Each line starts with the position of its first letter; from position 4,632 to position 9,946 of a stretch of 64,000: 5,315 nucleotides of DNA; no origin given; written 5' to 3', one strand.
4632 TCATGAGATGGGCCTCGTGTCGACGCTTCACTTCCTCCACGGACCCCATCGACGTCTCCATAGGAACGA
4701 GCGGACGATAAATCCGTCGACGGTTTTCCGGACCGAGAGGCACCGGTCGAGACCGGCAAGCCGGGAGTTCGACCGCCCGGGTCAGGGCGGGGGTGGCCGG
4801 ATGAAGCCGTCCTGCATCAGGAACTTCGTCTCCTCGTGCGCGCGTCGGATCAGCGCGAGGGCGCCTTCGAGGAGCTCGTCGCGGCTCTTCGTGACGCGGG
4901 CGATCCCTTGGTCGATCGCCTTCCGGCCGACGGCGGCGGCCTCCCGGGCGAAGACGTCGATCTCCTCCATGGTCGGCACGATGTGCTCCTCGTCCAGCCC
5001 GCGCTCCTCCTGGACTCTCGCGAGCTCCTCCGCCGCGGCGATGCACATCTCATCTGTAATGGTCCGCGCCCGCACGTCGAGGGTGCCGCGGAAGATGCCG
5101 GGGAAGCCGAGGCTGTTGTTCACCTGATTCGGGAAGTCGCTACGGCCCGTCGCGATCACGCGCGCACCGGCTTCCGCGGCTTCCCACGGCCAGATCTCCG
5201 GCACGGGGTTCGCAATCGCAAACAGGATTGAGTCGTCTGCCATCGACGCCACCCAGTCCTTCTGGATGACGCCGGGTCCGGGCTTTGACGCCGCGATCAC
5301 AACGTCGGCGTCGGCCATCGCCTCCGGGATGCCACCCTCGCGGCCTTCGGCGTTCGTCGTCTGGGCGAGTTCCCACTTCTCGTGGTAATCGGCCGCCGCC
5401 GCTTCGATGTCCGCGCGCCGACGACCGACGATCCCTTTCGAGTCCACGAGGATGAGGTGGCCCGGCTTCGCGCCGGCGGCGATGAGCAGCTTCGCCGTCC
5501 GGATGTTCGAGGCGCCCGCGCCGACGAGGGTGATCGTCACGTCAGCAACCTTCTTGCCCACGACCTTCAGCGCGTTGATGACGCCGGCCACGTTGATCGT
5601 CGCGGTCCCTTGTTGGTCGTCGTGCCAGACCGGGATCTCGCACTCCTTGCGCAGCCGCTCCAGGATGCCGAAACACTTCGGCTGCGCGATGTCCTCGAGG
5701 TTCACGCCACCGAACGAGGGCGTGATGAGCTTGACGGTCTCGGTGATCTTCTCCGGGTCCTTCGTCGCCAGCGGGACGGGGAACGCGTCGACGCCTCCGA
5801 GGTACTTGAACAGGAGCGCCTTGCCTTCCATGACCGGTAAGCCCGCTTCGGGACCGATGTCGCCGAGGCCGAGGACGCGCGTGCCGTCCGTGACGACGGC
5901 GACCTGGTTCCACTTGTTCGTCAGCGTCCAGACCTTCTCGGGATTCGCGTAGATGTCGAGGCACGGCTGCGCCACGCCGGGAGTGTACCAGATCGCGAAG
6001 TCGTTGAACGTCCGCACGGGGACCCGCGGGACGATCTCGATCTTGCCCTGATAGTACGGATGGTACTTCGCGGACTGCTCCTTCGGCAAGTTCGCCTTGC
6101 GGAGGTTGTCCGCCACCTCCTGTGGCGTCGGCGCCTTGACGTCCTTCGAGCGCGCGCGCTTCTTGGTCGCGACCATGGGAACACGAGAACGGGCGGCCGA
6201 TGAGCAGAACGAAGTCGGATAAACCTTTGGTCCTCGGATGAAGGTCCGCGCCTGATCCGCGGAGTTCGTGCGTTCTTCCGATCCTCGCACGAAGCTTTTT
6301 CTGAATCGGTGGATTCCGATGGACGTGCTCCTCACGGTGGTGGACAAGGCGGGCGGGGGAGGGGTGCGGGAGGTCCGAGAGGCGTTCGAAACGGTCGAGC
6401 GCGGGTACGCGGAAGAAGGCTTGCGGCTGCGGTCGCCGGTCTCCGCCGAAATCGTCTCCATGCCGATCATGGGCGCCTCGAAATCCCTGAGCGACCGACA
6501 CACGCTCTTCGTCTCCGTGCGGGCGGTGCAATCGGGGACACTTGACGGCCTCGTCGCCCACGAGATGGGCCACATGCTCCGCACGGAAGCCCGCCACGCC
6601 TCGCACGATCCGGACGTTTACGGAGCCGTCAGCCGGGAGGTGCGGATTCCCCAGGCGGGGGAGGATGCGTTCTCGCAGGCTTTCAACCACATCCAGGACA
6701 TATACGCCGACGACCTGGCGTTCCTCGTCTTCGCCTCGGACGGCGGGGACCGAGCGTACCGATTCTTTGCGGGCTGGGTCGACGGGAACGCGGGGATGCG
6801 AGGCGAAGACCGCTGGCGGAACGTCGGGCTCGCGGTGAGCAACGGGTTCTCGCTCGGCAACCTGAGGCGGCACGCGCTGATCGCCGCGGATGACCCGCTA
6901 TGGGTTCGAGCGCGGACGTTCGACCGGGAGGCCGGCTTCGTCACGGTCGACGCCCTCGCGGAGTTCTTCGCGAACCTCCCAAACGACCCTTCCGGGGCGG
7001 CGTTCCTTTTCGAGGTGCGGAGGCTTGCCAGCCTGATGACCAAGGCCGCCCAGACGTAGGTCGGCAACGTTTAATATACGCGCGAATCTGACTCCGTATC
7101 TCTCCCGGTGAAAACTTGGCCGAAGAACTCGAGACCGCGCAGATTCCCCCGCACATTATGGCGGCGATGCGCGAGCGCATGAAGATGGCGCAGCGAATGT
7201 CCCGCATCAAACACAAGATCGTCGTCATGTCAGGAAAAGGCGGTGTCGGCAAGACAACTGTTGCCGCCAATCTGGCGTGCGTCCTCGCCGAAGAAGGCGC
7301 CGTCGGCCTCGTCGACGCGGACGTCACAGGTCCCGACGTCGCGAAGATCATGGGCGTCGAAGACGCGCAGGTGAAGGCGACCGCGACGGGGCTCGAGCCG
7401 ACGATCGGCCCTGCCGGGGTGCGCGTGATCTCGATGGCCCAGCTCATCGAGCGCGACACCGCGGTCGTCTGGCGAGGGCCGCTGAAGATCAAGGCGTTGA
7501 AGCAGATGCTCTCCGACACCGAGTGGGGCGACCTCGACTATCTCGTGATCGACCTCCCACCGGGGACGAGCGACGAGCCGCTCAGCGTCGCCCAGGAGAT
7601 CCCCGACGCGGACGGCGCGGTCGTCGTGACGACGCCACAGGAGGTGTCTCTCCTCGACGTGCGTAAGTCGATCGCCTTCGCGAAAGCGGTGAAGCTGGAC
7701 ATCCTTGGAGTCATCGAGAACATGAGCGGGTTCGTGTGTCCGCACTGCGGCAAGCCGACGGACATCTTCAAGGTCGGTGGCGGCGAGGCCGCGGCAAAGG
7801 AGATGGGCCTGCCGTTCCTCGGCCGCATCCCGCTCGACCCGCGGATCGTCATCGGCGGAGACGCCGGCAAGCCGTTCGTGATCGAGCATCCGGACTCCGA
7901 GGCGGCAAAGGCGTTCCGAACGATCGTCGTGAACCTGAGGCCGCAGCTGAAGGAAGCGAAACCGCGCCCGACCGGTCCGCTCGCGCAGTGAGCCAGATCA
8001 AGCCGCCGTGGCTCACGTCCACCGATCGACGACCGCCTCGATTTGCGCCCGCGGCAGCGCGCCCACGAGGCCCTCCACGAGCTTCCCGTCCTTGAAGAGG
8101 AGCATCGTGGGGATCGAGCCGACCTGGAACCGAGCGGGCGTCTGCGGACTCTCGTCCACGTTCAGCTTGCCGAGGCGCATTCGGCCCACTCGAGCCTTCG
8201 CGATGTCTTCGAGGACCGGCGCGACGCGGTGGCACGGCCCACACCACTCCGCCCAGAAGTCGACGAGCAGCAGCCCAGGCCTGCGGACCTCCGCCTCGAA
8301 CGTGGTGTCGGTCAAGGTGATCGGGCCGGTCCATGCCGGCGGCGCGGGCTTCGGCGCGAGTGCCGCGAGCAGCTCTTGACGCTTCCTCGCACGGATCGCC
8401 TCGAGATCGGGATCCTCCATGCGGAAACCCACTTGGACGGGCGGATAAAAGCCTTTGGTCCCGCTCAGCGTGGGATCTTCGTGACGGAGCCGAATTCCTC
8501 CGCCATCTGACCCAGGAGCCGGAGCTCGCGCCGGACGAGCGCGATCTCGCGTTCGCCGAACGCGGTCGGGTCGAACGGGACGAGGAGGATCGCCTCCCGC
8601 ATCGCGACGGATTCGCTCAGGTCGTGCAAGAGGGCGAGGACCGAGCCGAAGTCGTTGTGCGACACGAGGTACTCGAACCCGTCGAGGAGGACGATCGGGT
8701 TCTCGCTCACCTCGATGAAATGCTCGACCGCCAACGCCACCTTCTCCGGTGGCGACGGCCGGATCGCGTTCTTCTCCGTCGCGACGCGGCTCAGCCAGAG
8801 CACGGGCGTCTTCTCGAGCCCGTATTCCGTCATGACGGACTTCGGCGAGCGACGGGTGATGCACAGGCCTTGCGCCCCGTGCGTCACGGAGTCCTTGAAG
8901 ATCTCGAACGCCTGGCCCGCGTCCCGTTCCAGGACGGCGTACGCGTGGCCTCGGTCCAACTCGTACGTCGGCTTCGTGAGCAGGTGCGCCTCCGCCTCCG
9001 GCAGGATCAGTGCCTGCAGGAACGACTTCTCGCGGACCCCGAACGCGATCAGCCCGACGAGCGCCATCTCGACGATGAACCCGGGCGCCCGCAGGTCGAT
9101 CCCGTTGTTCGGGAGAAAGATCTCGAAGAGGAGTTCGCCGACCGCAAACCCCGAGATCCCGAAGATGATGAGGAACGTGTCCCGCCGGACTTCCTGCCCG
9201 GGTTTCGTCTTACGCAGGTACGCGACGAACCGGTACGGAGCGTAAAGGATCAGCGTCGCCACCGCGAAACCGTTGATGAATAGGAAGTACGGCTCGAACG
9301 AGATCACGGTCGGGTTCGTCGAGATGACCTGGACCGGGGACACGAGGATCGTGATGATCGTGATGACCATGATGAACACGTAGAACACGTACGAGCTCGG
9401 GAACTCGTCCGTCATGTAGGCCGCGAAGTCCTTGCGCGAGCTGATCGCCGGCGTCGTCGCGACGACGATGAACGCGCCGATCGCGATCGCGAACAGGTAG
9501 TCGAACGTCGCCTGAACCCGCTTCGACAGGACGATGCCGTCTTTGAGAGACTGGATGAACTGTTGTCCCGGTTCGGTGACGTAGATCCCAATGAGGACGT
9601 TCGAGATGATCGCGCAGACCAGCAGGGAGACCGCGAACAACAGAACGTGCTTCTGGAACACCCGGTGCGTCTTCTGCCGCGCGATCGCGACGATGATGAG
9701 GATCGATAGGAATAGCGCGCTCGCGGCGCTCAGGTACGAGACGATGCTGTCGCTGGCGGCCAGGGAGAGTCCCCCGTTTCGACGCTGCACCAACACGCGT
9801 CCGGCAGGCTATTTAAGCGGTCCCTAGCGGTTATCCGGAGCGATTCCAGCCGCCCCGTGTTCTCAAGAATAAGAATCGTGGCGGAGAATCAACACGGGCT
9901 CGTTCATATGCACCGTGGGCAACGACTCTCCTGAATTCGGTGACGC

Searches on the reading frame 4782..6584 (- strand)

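Call 36: search_protein_families(library=pfam, proteins=[window:4782-6584:-], max_evalue=0.01)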
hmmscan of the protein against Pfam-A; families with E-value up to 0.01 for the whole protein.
window:4782-6584:- (600 aa): 2 families
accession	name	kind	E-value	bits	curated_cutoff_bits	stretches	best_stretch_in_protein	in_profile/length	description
PF00390.24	malic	-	2.4e-27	96.4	23.1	1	180-312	2-182/182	Malic enzyme, N-terminal domain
PF03949.21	Malic_M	-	5.1e-24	85.4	23.5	1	325-555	2-256/258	Malic enzyme, NAD binding domain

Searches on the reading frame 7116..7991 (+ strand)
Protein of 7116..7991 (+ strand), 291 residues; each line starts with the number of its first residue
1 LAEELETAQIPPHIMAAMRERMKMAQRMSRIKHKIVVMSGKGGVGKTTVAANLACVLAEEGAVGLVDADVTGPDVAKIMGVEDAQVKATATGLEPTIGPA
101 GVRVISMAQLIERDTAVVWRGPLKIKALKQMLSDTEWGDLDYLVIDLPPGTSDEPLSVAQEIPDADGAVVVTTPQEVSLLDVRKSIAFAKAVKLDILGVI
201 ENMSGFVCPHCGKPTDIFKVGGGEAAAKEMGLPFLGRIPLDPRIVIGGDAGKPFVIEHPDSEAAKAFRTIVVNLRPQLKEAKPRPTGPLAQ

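Call 36: search_protein_families(library=pfam, proteins=[window:7116-7991:+], max_evalue=0.01)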
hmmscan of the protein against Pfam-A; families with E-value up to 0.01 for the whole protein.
window:7116-7991:+ (291 aa): 12 families
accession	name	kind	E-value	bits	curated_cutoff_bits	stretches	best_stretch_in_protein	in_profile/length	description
PF10609.15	ParA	-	9.7e-96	320.4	27.1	1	31-273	2-244/246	NUBPL iron-transfer P-loop NTPase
PF01656.29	CbiA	-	4.1e-13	49.8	25.4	1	35-244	1-115/125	CobQ/CobB/MinD/ParA nucleotide binding domain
PF13614.12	AAA_31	-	2.9e-09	37.6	27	1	34-192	3-167/177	AAA domain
PF02374.21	ArsA_ATPase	-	5.8e-07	29.5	24.3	1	33-63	1-31/305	Anion-transporting ATPase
PF09140.17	MipZ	-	2.3e-06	27.6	20.7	1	33-182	1-136/262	ATPase MipZ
PF00142.24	Fer4_NifH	-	1.8e-05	24.8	25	0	35-62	2-29/271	4Fe-4S iron sulfur cluster binding proteins, NifH/frxC family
PF20720.3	nSTAND3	-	5.3e-05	23.4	27.2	1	32-62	16-46/155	Novel STAND NTPase 3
PF13481.12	AAA_25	-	0.0012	19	27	1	31-61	31-60/195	AAA domain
PF25199.1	nSTAND_NTPase5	-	0.0029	17.9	34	0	21-72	31-82/145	Novel STAND NTPase 5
PF03193.22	RsgA_GTPase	-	0.0052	17.1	30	1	14-54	87-127/174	RsgA GTPase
PF06414.18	Zeta_toxin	-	0.0054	16.6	22.3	1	28-71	11-54/199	Zeta toxin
PF00448.28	SRP54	-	0.0066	16.6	22.7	1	34-70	2-39/196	SRP54-type protein, GTPase domain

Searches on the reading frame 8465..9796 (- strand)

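Call 36: search_protein_families(library=pfam, proteins=[window:8465-9796:-], max_evalue=0.01)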
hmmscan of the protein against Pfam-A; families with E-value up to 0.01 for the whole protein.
window:8465-9796:- (443 aa): 1 family
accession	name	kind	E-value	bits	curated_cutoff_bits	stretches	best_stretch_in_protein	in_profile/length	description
PF05763.18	DUF835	-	2.6e-29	102.2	33.1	1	295-425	7-136/136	Protein of unknown function (DUF835)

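Call 74: search_protein_families(library=ncbifam, proteins=[window:8465-9796:-], max_evalue=0.00001)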
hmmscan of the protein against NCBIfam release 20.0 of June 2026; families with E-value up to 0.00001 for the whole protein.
window:8465-9796:- (443 aa): 0 families
